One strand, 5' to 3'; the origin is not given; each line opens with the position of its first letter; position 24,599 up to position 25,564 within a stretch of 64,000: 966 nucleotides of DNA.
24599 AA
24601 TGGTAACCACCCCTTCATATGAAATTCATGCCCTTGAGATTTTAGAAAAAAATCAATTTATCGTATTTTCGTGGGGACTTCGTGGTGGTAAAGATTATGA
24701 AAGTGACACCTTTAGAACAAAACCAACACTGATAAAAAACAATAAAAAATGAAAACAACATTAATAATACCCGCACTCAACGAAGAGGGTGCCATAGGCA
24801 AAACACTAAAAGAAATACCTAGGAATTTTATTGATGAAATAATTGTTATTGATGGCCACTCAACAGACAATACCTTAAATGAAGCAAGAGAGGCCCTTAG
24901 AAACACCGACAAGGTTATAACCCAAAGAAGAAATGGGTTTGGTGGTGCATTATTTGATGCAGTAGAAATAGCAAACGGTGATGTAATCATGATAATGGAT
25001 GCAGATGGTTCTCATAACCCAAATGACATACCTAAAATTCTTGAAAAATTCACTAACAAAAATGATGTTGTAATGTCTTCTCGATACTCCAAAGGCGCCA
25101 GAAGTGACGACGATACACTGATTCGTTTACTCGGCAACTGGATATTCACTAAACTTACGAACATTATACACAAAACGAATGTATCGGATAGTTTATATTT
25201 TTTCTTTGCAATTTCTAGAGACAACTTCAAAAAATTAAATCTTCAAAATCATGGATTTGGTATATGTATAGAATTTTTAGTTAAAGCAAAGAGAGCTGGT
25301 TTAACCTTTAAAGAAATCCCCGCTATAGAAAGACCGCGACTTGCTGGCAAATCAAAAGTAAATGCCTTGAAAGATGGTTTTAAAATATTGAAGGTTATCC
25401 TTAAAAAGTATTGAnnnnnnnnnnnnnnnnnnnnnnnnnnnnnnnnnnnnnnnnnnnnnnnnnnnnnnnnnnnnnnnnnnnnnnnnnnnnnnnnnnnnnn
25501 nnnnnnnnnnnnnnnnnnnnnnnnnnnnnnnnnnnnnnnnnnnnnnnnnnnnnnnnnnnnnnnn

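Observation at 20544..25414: Arn-like polyprenyl-phosphate sugar modification pathway assembled from dispersed genes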

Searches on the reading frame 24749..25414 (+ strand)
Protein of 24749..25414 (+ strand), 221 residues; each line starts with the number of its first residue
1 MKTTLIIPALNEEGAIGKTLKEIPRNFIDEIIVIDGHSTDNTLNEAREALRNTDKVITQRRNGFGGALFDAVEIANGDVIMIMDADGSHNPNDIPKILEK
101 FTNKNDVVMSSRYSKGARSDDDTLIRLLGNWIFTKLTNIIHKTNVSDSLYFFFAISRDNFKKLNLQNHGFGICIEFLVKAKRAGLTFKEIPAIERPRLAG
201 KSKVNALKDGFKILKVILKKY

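Call 4: search_protein_families(library=pfam, proteins=[window:24749-25414:+], max_evalue=0.01)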
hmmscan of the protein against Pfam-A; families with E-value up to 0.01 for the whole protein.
window:24749-25414:+ (221 aa): 3 families
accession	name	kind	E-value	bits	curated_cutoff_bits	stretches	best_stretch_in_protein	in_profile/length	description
PF00535.33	Glycos_transf_2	-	3.5e-27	95.8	23.3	1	5-162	2-166/168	Glycosyl transferase family 2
PF13641.12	Glyco_tranf_2_3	-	2.6e-09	37.9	27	1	3-115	3-126/230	Glycosyltransferase like family 2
PF10111.15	Glyco_tranf_2_2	-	0.002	18.1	27.3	1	4-102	1-107/276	Glycosyltransferase like family 2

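Call 11: search_protein_families(library=ncbifam, proteins=[window:24749-25414:+], max_evalue=0.01)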
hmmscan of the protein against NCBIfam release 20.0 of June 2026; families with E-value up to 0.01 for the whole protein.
window:24749-25414:+ (221 aa): 24 families
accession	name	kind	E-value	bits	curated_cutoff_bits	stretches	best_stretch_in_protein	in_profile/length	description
TIGR04182.1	glyco_TIGR04182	equivalog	1.6e-38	132.8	325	1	4-219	3-216/293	S-layer glycoprotein N-glycosyltransferase AglJ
NF041391.1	DPhHxTase_Halo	equivalog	3e-21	75.4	375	1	9-219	3-207/213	dolichyl-phosphate hexose transferase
NF047588.1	GlcsyltransPgfSStrep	equivalog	1.3e-15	57.5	500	1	1-163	1-167/308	glycosyltransferase PgfS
NF010496.0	PRK13915.1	equivalog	1.5e-14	53.8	262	1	4-108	34-149/307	glucosyl-3-phosphoglycerate synthase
NF058614.1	PPMAGASynPpgS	equivalog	5.7e-13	48.8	370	1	4-191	3-193/226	polyprenyl-phospho-N-acetylgalactosaminyl synthase PpgS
TIGR04283.1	glyco_like_mftF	equivalog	3.1e-11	43.3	182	1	4-113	2-107/221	TIGR04283 family arsenosugar biosynthesis glycosyltransferase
NF007986.1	PRK10714.1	equivalog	3.2e-08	33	529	1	4-115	9-129/316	undecaprenyl-phosphate 4-deoxy-4-formamido-L-arabinose transferase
TIGR03937.1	PgaC_IcaA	equivalog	4.3e-07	29.2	422.3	1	3-107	47-156/407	poly-beta-1,6-N-acetyl-D-glucosamine synthase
TIGR04195.1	S_glycosyl_SunS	equivalog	6.6e-06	25.2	350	1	7-87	63-142/421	SunS family peptide S-glycosyltransferase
TIGR03111.1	glyc2_xrt_Gpos1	hypoth_equivalog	3.2e-05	22.9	363.95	1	3-108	51-163/439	TIGR03111 family XrtG-associated glycosyltransferase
NF041875.1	EPS_EpsD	equivalog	3.3e-05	23.4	370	1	20-109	18-112/325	exopolysaccharide biosynthesis glycosyltransferase EpsD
TIGR03469.1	HpnB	hypoth_equivalog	4.8e-05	22.6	379.25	1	4-110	47-169/386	hopene-associated glycosyltransferase HpnB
NF007482.0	PRK10073.1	equivalog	0.00018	20.6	423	1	4-103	9-112/334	glycosyltransferase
NF047683.1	TeichurnBiosyTuaG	equivalog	0.00019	21.2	400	1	4-109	9-118/252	teichuronic acid biosynthesis protein TuaG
NF050050.1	ProtGlycPglI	equivalog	0.00063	19.2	500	1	4-109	5-116/306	GalNAc(5)-diNAcBac-PP-undecaprenol beta-1,3-glucosyltransferase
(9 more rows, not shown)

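Call 12: search_solved_structures(query=window:24749-25414:+, max_evalue=0.001)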
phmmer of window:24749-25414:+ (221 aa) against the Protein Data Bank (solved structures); distinct sequences matched with E-value up to 0.001: 22.
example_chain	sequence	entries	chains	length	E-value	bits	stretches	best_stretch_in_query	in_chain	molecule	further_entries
5mlz_A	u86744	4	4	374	4.5e-20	75.2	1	1-208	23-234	Dolichol monophosphate mannose synthase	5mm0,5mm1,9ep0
7pdo_A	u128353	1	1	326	5e-06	29.3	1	4-99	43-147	Glucosyl-3-phosphoglycerate synthase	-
7p5l_A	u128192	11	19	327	5e-06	29.3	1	4-99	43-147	Glucosyl-3-phosphoglycerate synthase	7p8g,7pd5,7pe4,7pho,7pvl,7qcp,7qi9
9omh_A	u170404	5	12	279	7.3e-06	28.8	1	3-110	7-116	Glycosyltransferase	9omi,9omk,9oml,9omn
9omj_A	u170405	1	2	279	7.3e-06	28.8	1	3-110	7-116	Glycosyltransferase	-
9omm_A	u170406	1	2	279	7.5e-06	28.8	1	3-110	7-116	Glycosyltransferase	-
3ckj_A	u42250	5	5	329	8.3e-06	28.6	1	4-95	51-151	Putative uncharacterized protein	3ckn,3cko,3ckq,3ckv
4y6n_A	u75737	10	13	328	1.1e-05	28.2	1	4-97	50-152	Glucosyl-3-phosphoglycerate synthase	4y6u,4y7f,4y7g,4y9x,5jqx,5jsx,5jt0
3e25_A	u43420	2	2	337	1.2e-05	28.1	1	4-97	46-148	Putative uncharacterized protein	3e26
4ddz_A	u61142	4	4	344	1.3e-05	28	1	4-97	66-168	GLUCOSYL-3-PHOSPHOGLYCERATE SYNTHASE (GpgS) | Glucosyl-3-phosphoglycerate synthase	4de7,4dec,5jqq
9hwj_A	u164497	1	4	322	2e-05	27.4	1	2-115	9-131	Undecaprenyl-phosphate 4-deoxy-4-formamido-L-arabinose transferase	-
22ao_A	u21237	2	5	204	3e-05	26.8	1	9-170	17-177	GmaR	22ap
9bhc_C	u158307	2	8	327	9.9e-05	25.1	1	2-115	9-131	Undecaprenyl-phosphate 4-deoxy-4-formamido-L-arabinose transferase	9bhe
8vxh_A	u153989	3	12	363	0.0001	25.1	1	2-115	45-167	Undecaprenyl-phosphate 4-deoxy-4-formamido-L-arabinose transferase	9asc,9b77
2z87_A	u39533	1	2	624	0.0001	25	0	7-131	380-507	Chondroitin synthase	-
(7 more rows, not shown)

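Call 15: find_homologous_proteins(query=window:24749-25414:+, max_evalue=1e-10)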
Query window:24749-25414:+ (221 aa): 292 proteins with E <= 1e-10 among 1016 candidates; the best 120 are listed.
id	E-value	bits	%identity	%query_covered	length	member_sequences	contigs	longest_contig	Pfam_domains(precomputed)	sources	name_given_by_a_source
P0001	3.1e-140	483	100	100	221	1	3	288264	PF13641.13,PF00535.33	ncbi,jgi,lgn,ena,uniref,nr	ncbi:MAG: glycosyl transferase [Candidatus Yanofskybacteria bacterium CG10_big_fil_rev_8_21_14_0_10_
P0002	5.2e-101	354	70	100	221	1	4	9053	PF13641.13,PF00535.33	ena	-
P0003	3.4e-100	352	70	100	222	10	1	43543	PF00535.33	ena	-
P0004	2.8e-99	349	71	100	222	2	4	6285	PF13641.13,PF00535.33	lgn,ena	-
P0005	6.4e-99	348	68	100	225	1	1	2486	PF13641.13,PF00535.33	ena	-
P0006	1.3e-98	347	70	100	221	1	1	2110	PF13641.13,PF00535.33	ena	-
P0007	1.8e-98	346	70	100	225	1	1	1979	PF13641.13,PF00535.33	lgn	-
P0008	3.4e-98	345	69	100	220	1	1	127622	PF00535.33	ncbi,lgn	-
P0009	1.3e-96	340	69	100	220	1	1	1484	PF00535.33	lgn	-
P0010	1.9e-96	340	69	100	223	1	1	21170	PF13641.13,PF00535.33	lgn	-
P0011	3.2e-96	339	69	100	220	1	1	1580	PF10111.15,PF13641.13,PF00535.33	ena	-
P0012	5.8e-95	335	66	100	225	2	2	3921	PF00535.33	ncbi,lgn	-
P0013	1.7e-94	333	68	99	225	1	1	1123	PF10111.15,PF00535.33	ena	-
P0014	2.6e-94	333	68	100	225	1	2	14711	PF13641.13,PF00535.33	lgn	-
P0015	3.5e-94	332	66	100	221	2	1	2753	PF00535.33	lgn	-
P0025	1.8e-79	284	60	100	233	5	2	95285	PF00535.33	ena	-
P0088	9.0e-74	265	61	95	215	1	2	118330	PF00535.33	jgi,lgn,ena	jgi:glycosyltransferase involved in cell wall biosynthesis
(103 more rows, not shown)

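Call 16: find_encoding_contigs(protein=P0008, flank=10000, max_places=2)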
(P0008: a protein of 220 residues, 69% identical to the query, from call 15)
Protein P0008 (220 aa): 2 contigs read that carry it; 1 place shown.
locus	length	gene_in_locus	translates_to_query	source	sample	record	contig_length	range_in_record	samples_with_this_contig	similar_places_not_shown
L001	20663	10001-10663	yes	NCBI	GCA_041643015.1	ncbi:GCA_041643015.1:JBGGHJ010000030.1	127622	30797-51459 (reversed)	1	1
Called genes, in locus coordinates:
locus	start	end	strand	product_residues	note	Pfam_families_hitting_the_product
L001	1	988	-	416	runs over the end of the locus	-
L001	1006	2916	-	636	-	PF03102:NeuB, PF08666:SAF (weak), PF01261:AP_endonuc_2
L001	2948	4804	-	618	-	PF00664:ABC_membrane, PF13304:AAA_21 (faint), PF02463:SMC_N, PF00005:ABC_tran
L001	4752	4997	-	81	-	PF12728:HTH_17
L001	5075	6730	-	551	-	PF13231:PMT_2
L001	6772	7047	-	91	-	PF00892:EamA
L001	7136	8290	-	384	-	PF01041:DegT_DnrJ_EryC1, PF00155:Aminotran_1_2 (weak), PF00266:Aminotran_5 (weak)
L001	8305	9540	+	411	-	PF08421:Methyltransf_13, PF13489:Methyltransf_23, PF13847:Methyltransf_31 (weak), PF08241:Methyltransf_11 (weak), PF08242:Methyltransf_12 (weak), PF08484:Methyltransf_14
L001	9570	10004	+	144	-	PF14667:Polysacc_synt_C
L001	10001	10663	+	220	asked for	PF00535:Glycos_transf_2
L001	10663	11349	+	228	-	PF01209:Ubie_methyltran (weak), PF05219:DREV, PF13489:Methyltransf_23, PF13847:Methyltransf_31, PF08241:Methyltransf_11, PF08242:Methyltransf_12, PF13649:Methyltransf_25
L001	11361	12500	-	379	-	PF13439:Glyco_transf_4 (weak), PF20706:GT4-conflict (weak), PF00534:Glycos_transf_1, PF13692:Glyco_trans_1_4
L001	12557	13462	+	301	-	PF01408:GFO_IDH_MocA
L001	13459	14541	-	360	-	PF01266:DAO, PF13450:NAD_binding_8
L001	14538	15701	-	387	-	PF00534:Glycos_transf_1, PF13692:Glyco_trans_1_4, PF13524:Glyco_trans_1_2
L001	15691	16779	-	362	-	PF00534:Glycos_transf_1, PF13692:Glyco_trans_1_4, PF13524:Glyco_trans_1_2 (weak)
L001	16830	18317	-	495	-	PF08239:SH3_3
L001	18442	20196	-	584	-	PF14559:TPR_19 (faint)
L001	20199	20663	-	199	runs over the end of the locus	PF13489:Methyltransf_23, PF08241:Methyltransf_11, PF08242:Methyltransf_12, PF01209:Ubie_methyltran (weak), PF13649:Methyltransf_25, PF13847:Methyltransf_31 (weak)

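Call 17: find_encoding_contigs(protein=P0025, flank=10000, max_places=2)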
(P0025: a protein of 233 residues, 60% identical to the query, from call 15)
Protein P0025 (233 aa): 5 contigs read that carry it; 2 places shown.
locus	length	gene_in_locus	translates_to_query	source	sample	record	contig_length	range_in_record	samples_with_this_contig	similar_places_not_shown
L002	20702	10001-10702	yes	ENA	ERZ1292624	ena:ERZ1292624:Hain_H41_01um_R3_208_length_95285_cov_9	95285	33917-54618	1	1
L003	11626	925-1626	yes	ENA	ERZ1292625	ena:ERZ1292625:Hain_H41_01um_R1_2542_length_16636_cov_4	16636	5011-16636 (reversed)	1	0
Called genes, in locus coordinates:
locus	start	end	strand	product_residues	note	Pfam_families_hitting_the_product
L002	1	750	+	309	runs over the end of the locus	PF01073:3Beta_HSD, PF01370:Epimerase, PF02719:Polysacc_synt_2, PF04321:RmlD_sub_bind, PF05368:NmrA, PF13460:NAD_binding_10, PF16363:GDP_Man_Dehyd, PF07993:NAD_binding_4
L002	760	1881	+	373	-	PF01041:DegT_DnrJ_EryC1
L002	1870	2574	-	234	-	PF08889:WbqC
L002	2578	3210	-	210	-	PF02585:PIG-L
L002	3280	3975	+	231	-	PF00535:Glycos_transf_2, PF10111:Glyco_tranf_2_2 (faint), PF13641:Glyco_tranf_2_3 (weak)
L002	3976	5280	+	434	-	PF13231:PMT_2, PF02366:PMT (weak)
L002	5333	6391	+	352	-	PF13439:Glyco_transf_4, PF00534:Glycos_transf_1, PF13692:Glyco_trans_1_4, PF13524:Glyco_trans_1_2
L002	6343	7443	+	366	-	PF00534:Glycos_transf_1, PF13692:Glyco_trans_1_4, PF13524:Glyco_trans_1_2 (faint)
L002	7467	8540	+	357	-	PF01370:Epimerase, PF04321:RmlD_sub_bind, PF16363:GDP_Man_Dehyd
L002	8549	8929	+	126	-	-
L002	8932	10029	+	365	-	PF01041:DegT_DnrJ_EryC1, PF00155:Aminotran_1_2 (weak), PF00266:Aminotran_5 (weak), PF01212:Beta_elim_lyase (faint)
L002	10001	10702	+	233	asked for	PF00535:Glycos_transf_2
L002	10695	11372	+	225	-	PF01209:Ubie_methyltran, PF13489:Methyltransf_23, PF05148:Methyltransf_8 (weak), PF13847:Methyltransf_31, PF08241:Methyltransf_11, PF08242:Methyltransf_12, PF13649:Methyltransf_25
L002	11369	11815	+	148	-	PF00293:NUDIX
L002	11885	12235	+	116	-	PF07883:Cupin_2, PF02311:AraC_binding (weak)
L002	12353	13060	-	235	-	-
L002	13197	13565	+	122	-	PF00893:Multi_Drug_Res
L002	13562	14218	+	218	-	PF01209:Ubie_methyltran, PF13489:Methyltransf_23, PF08241:Methyltransf_11, PF08242:Methyltransf_12 (weak), PF13649:Methyltransf_25, PF13847:Methyltransf_31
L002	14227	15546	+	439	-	PF02366:PMT, PF13231:PMT_2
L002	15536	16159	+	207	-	PF13489:Methyltransf_23 (weak), PF08241:Methyltransf_11, PF13649:Methyltransf_25 (faint)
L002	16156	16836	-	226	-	PF16316:DUF4956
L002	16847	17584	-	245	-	PF09359:VTC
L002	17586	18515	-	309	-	PF00535:Glycos_transf_2, PF10111:Glyco_tranf_2_2, PF13641:Glyco_tranf_2_3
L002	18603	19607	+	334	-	PF01073:3Beta_HSD, PF01370:Epimerase, PF02719:Polysacc_synt_2, PF04321:RmlD_sub_bind, PF05368:NmrA, PF13460:NAD_binding_10, PF16363:GDP_Man_Dehyd, PF07993:NAD_binding_4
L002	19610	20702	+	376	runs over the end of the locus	PF00155:Aminotran_1_2 (weak), PF00266:Aminotran_5, PF01041:DegT_DnrJ_EryC1, PF01053:Cys_Met_Meta_PP (weak), PF01212:Beta_elim_lyase (weak)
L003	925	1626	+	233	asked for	PF00535:Glycos_transf_2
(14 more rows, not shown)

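Call 18: find_encoding_contigs(protein=P0088, flank=10000, max_places=2)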
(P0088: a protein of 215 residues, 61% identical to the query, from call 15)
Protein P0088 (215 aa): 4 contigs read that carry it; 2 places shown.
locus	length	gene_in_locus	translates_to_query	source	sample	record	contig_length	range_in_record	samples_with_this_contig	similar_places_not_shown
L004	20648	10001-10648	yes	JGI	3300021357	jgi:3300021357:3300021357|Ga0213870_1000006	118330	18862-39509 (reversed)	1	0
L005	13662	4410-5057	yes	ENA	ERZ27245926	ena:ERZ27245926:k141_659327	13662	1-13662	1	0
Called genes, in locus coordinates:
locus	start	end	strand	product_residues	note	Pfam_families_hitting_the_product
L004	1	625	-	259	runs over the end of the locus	PF08241:Methyltransf_11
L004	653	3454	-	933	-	-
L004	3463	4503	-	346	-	PF00535:Glycos_transf_2, PF10111:Glyco_tranf_2_2 (weak), PF13641:Glyco_tranf_2_3, PF13632:Glyco_trans_2_3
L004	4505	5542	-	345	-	PF00535:Glycos_transf_2, PF10111:Glyco_tranf_2_2, PF13506:Glyco_transf_21 (weak), PF13641:Glyco_tranf_2_3, PF13632:Glyco_trans_2_3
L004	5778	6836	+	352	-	PF01370:Epimerase, PF04321:RmlD_sub_bind (weak), PF16363:GDP_Man_Dehyd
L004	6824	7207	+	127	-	-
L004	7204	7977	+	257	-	PF01370:Epimerase, PF04321:RmlD_sub_bind (weak), PF16363:GDP_Man_Dehyd (faint)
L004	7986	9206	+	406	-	PF08421:Methyltransf_13, PF13489:Methyltransf_23, PF08241:Methyltransf_11 (weak), PF08242:Methyltransf_12 (weak), PF13649:Methyltransf_25 (weak), PF08484:Methyltransf_14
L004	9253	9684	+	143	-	PF14667:Polysacc_synt_C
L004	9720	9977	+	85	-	PF01541:GIY-YIG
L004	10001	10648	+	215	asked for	PF00535:Glycos_transf_2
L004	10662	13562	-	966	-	-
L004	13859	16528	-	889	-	-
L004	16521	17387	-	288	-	PF01370:Epimerase, PF02719:Polysacc_synt_2, PF04321:RmlD_sub_bind, PF16363:GDP_Man_Dehyd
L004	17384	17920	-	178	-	PF00908:dTDP_sugar_isom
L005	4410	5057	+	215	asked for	PF00535:Glycos_transf_2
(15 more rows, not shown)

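Call 23: find_related_loci(query=A2, collection=genome_contigs, flank=10000)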
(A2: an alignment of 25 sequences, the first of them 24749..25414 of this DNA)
Query A2 (221 aa) in genome_contigs; peptide patterns used: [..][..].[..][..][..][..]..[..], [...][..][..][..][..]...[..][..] (x = any residue, [..] = any of these).
456 stretches matched a pattern; 398 encode a relative of the query (tblastn E <= 1e-3); the best 80 are kept; 80 distinct loci.
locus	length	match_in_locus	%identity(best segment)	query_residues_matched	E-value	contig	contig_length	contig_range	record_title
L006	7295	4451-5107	67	2-221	2e-103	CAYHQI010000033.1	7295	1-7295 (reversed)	MAG TPA_asm: uncultured Candidatus Saccharibacteria bacterium isolate ERP119705_co15_11 genome assembly, contig: NODE_12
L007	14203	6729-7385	66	2-221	2e-102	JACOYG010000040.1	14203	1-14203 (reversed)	MAG: Candidatus Nealsonbacteria bacterium isolate NC_groundwater_173_Ag_S-0.1um_42_8 S4_GD2017_2_S1_scaffold_3276, whole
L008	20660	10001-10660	58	2-221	1e-88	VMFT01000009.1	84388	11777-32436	MAG: Parcubacteria group bacterium Gr01-1014_29 G01um101429_scaffold_336, whole genome shotgun sequence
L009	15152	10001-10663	58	1-221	6e-87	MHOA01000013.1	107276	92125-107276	MAG: Candidatus Ryanbacteria bacterium RIFCSPLOWO2_12_FULL_44_26 rifcsplowo2_12_scaffold_96, whole genome shotgun sequen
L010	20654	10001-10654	59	1-218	1e-86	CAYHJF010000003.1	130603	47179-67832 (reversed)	MAG TPA_asm: uncultured Candidatus Saccharibacteria bacterium isolate ERP119705_co13_650 genome assembly, contig: NODE_1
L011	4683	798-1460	58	1-221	1e-85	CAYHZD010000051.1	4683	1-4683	MAG TPA_asm: uncultured Candidatus Saccharibacteria bacterium isolate ERP119705_co17_17 genome assembly, contig: NODE_34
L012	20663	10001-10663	56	1-221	3e-85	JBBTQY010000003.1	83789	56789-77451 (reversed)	MAG: Patescibacteria group bacterium isolate H41-bin076_1 H41_bin076_1_000000000003, whole genome shotgun sequence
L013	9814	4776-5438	57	1-221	2e-85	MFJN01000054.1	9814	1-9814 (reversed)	MAG: Candidatus Gottesmanbacteria bacterium RIFCSPHIGHO2_02_FULL_40_13 rifcsphigho2_02_scaffold_70037, whole genome shot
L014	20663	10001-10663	56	1-221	2e-84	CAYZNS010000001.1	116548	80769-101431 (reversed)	MAG TPA_asm: uncultured Candidatus Saccharibacteria bacterium isolate binchicken_co21_230 genome assembly, contig: NODE_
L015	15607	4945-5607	57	1-221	3e-84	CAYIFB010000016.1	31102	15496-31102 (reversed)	MAG TPA_asm: uncultured Gammaproteobacteria bacterium isolate ERP119705_co19_135 genome assembly, contig: NODE_1013_leng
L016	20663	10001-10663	51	1-221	4e-77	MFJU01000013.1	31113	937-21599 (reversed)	MAG: Candidatus Gottesmanbacteria bacterium RIFCSPLOWO2_01_FULL_42_22 rifcsplowo2_01_scaffold_2034, whole genome shotgun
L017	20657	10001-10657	52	3-221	4e-76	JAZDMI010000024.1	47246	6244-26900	MAG: Candidatus Gottesmanbacteria bacterium isolate MEGAHIT-group-0.642 k141_10006399, whole genome shotgun sequence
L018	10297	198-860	56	1-221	2e-75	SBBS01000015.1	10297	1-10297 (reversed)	MAG: bacterium isolate Bin_46_1 Hy_contig29050, whole genome shotgun sequence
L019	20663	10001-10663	53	1-221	3e-75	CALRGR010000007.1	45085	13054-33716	MAG: Candidatus Levybacteria bacterium GW2011_GWA1_37_16 isolate Baikal-1250m-152 genome assembly, contig: Baikal-1250m-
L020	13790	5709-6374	57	1-221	9e-75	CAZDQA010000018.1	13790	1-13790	MAG TPA_asm: uncultured Pseudomonadales bacterium isolate binchicken_co220_119 genome assembly, contig: NODE_2853_length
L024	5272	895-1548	48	1-221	2e-65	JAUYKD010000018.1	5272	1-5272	MAG: Candidatus Nealsonbacteria bacterium isolate C24_metabat.bin.179 C24_k141_1026991, whole genome shotgun sequence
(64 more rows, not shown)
